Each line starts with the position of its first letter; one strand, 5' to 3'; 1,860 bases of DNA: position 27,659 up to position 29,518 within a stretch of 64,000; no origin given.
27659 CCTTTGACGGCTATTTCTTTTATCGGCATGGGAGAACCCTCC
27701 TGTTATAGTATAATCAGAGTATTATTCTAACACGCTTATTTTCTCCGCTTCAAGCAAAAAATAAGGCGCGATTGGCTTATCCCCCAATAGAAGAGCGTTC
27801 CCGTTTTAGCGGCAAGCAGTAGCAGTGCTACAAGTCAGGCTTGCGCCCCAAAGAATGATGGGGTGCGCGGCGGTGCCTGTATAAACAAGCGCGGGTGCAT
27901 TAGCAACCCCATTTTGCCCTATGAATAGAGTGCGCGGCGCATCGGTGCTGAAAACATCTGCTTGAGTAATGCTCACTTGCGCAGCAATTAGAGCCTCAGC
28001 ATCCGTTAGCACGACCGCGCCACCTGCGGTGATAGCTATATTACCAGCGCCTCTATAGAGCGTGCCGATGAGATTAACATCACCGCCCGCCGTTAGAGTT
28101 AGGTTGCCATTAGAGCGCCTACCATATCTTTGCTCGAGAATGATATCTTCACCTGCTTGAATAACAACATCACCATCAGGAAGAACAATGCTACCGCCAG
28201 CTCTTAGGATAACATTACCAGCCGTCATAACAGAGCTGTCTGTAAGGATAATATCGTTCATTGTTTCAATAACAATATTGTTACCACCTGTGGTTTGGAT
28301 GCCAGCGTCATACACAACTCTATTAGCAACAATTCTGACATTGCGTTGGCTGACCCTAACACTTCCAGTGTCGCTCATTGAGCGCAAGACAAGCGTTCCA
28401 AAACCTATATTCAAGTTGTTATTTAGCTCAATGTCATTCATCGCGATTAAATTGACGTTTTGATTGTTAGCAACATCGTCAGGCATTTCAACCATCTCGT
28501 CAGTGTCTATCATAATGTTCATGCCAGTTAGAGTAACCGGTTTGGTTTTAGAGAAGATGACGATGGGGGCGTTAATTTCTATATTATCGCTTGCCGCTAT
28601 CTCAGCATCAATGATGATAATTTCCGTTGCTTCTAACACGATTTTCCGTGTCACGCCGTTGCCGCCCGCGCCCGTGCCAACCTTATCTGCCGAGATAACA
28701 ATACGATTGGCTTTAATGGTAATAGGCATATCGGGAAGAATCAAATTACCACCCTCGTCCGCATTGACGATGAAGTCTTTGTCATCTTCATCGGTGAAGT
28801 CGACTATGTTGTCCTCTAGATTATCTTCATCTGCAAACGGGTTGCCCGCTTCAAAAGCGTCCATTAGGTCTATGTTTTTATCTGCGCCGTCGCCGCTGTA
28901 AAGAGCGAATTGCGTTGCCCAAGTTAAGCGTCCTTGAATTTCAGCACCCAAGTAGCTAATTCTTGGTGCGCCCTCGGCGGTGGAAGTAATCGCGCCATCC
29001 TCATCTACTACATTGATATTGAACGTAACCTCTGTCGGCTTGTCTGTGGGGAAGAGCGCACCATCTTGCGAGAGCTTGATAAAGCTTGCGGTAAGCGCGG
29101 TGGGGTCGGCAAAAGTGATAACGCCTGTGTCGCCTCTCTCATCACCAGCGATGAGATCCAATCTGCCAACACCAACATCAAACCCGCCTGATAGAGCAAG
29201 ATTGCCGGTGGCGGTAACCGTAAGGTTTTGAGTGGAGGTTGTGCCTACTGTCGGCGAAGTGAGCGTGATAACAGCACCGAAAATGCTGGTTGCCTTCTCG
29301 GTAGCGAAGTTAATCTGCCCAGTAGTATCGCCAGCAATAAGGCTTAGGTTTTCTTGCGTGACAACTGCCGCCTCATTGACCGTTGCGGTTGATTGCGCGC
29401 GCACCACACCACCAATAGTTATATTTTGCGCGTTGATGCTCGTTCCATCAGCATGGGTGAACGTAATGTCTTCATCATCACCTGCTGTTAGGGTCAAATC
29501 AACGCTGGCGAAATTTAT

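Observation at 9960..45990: Tandem pair of ~18-kb genes encoding 5,897- and 6,030-aa TPS-domain exoproteins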

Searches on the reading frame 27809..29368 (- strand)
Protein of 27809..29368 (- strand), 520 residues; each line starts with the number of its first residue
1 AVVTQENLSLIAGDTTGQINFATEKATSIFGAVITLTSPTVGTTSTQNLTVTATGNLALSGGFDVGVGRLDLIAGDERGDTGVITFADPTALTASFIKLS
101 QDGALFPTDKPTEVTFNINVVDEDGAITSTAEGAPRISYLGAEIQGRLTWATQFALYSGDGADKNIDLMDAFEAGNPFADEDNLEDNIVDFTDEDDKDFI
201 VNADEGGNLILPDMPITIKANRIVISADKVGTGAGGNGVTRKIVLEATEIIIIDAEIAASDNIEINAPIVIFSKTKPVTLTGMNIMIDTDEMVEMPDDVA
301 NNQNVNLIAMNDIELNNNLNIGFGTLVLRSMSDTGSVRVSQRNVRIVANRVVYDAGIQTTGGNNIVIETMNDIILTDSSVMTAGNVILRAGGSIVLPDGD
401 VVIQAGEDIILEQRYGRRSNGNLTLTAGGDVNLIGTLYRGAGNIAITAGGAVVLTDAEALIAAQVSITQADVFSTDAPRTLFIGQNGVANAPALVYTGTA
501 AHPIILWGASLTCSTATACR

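Call 13: find_homologous_proteins(query=window:27809-29365:-)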
Query seq(519 aa) (519 aa): 1 proteins with E <= 0.001 among 8000 candidates.
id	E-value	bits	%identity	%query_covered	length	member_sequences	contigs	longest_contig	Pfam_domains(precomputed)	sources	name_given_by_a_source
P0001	8.8e-73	264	41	82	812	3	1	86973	-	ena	-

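Call 15: find_encoding_contigs(protein=P0001, flank=10000, max_places=4)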
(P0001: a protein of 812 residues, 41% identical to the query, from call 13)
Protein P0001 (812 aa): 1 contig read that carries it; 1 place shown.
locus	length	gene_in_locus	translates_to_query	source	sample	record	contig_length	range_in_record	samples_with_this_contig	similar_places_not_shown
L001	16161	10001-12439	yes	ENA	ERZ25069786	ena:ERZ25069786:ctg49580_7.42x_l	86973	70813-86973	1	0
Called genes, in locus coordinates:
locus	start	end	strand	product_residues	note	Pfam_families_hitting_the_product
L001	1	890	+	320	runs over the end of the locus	PF00268:Ribonuc_red_sm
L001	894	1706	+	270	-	PF00106:adh_short, PF08659:KR, PF13561:adh_short_C2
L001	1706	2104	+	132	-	PF00903:Glyoxalase, PF18029:Glyoxalase_6 (weak)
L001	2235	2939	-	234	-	PF02963:EcoRI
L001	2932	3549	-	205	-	PF02384:N6_Mtase (faint)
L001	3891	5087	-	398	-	PF00108:Thiolase_N, PF02803:Thiolase_C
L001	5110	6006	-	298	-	PF00378:ECH_1, PF16113:ECH_2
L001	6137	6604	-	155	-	PF13560:HTH_31 (faint), PF01381:HTH_3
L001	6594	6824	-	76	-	-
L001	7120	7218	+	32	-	-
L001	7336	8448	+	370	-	PF05860:TPS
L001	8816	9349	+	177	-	-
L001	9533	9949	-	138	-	-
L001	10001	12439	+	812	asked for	-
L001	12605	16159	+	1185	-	?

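Call 42: search_solved_structures(query=window:27809-29368:-, max_evalue=1)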
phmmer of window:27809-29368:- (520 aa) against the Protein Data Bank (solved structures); distinct sequences matched with E-value up to 1: 0.

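Call 61: predict_structure(alignment_id=A2)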
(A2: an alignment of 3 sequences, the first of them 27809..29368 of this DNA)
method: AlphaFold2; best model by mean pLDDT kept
length: 520 residues; sequences in the alignment: 3
mean_pLDDT: 63.0   pTM: 0.57
mean pLDDT of the five models: 63.0, 59.5, 58.7, 55.7, 52.2
residues with pLDDT >= 90: 43; 70-90: 169; 50-70: 176; < 50: 132
segments of 3 or more residues with pLDDT < 50: 77-81, 89-97, 101-190, 192-196, 204-206, 476-478, 485-487
pLDDT, mean of each block of 10 residues (from residue 1): 53 53 59 61 57 63 56 55 50 47 37 34 36 32 25 28 29 30 34 53 58 71 76 59 83 84 87 79 88 53 83 84 84 79 82 82 84 84 90 85 91 79 87 73 79 66 63 53 52 55 56 57
secondary structure, 60 per line:
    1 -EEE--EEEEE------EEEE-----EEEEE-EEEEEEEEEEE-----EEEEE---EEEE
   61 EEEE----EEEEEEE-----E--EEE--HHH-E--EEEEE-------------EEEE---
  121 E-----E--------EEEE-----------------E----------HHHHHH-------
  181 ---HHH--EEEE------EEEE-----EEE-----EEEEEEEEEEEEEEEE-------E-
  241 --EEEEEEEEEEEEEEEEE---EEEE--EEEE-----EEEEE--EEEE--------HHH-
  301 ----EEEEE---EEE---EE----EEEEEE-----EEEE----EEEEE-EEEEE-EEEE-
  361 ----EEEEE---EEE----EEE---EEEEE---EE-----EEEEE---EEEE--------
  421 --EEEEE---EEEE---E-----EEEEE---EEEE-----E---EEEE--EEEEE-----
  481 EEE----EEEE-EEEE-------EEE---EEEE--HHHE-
elements in order: E2-4 E7-11 E18-21 E27-31 E33-43 E49-53 E57-64 E69-75 E84-86 E96-100 E114-117 E136-139 H168-173 E189-192 E199-202 E208-210 E216-231 E243-259 E263-266 E269-272 E278-282 E285-288 E305-309 E313-315 E325-330 E336-339 E344-348 E350-354 E356-359 E365-369 E373-375 E380-382 E386-390 E401-405 E409-412 E423-427 E431-434 E444-448 E452-455 E465-468 E471-475 E481-483 E488-491 E493-496 E504-506 E510-513

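Call 64: fold_search(model_id=the predicted structure, library=pdb)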
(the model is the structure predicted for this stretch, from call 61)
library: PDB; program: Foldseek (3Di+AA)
matches with E <= 10: 103; with E <= 0.001: 0
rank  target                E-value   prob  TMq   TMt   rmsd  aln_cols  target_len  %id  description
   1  3h09_A                6.9e-03  0.33  0.16  0.11  21.7       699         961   12  The structure of Haemophilus influenzae IgA1 protease (released 2009-04-21)
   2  3h09_B                8.8e-03  0.44  0.19  0.12  21.7       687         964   11  The structure of Haemophilus influenzae IgA1 protease (released 2009-04-21)
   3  6p5t_C                1.0e-01  0.10  0.15  0.11  19.5       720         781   12  Surface-layer (S-layer) RsaA protein from Caulobacter crescentus bound to strontium and iodide (released 2020-01-15)
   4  7usl_C                2.2e-01  0.12  0.17  0.14  17.8       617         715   12  Integrin alphaM/beta2 ectodomain in complex with adenylate cyclase toxin RTX751 and M1F5 Fab (released 2022-08-17)
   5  8vbb_A                3.4e-01  0.21  0.24  0.15  14.9       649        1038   13  The secreted adhesin EtpA of Enterotoxigenic Escherichia coli in complex with the mouse mAb 1G05 (released 2024-09-04)
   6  3syj                  4.1e-01  0.09  0.20  0.14  17.4       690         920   11  Crystal structure of the Haemophilus influenzae Hap adhesin (released 2011-08-24)
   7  8iuf_G1               4.1e-01  0.06  0.09  0.11  17.1       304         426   12  Cryo-EM structure of Euglena gracilis super-complex I+III2+IV, composite (released 2024-02-28)
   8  4peu                  4.5e-01  0.11  0.15  0.24  14.7       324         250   16  Structure of the polysaccharide lyase-like protein Cthe_2159 from C. thermocellum, native form with Calcium bound (released 2014-10-01)
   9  6p83_C                5.2e-01  0.06  0.11  0.12  13.5       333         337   10  E.coli LpxD in complex with compound 1o (released 2019-08-28)
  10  2odl                  6.3e-01  0.14  0.20  0.25  12.8       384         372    9  Crystal structure of the HMW1 secretion domain from Haemophilus influenzae (released 2007-08-21)
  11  2f9c_A                6.6e-01  0.15  0.18  0.23  12.9       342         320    9  Crystal structure of YDCK from Salmonella cholerae. NESG target SCR6 (released 2005-12-20)
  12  6p5t_D                8.7e-01  0.03  0.14  0.11  17.8       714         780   12  Surface-layer (S-layer) RsaA protein from Caulobacter crescentus bound to strontium and iodide (released 2020-01-15)
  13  6p5t_A                8.7e-01  0.03  0.13  0.11  17.8       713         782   10  Surface-layer (S-layer) RsaA protein from Caulobacter crescentus bound to strontium and iodide (released 2020-01-15)
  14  4ihh_A                1.2e+00  0.04  0.10  0.13  13.4       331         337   10  Chasing Acyl Carrier Protein Through a Catalytic Cycle of Lipid A Production (released 2013-11-13)
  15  5j44_A                1.2e+00  0.07  0.22  0.14  20.2       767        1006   10  Crystal structure of the Secreted Extracellular protein A (SepA) from Shigella flexneri (released 2017-04-12)
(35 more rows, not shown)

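Call 75: search_protein_representatives(alignment_id=A2)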
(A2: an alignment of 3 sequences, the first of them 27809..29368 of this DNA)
Query: 3 sequences, 523 profile positions. Proteins with E-value up to 0.001 (for the whole library): 67; up to 1e-10: 39; up to 1e-30: 25. The best 67 are listed.
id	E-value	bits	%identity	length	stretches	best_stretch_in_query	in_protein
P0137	0.0e+00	1509.7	-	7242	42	5-357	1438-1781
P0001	1.3e-216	737.0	-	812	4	15-444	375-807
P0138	1.1e-184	631.6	-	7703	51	13-120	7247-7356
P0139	9.4e-172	589.0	-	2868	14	7-522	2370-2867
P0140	8.7e-166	569.3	-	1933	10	17-461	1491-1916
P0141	1.4e-160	552.0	-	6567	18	5-454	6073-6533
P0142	2.6e-154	531.4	-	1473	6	18-456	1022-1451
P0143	1.0e-150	519.6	-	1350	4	18-460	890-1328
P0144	7.8e-148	510.0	-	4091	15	18-455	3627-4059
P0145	5.0e-145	500.8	-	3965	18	19-522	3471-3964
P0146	2.0e-141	488.9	-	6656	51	9-137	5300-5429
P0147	1.7e-133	462.7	-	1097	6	6-454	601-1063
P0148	7.4e-132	457.3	-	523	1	20-522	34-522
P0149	1.2e-91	324.6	-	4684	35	21-120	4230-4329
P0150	2.3e-89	317.1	-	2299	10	17-518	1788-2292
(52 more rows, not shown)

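Call 83: find_encoding_contigs(protein=P0139, flank=10000, max_places=3)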
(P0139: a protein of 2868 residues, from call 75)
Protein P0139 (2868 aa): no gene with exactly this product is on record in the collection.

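Call 84: search_protein_families(library=pfam, proteins=[window:27809-29368:-], max_evalue=10)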
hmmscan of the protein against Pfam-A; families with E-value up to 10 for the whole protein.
window:27809-29368:- (520 aa): 2 families
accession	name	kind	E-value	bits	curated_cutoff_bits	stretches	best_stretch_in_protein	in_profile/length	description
PF13332.12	Fil_haemagg_2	-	0.033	14.7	22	1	419-458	24-64/170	Hemagglutinin repeat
PF10162.14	G8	-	0.37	11.1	22.9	0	241-290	12-61/124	G8 domain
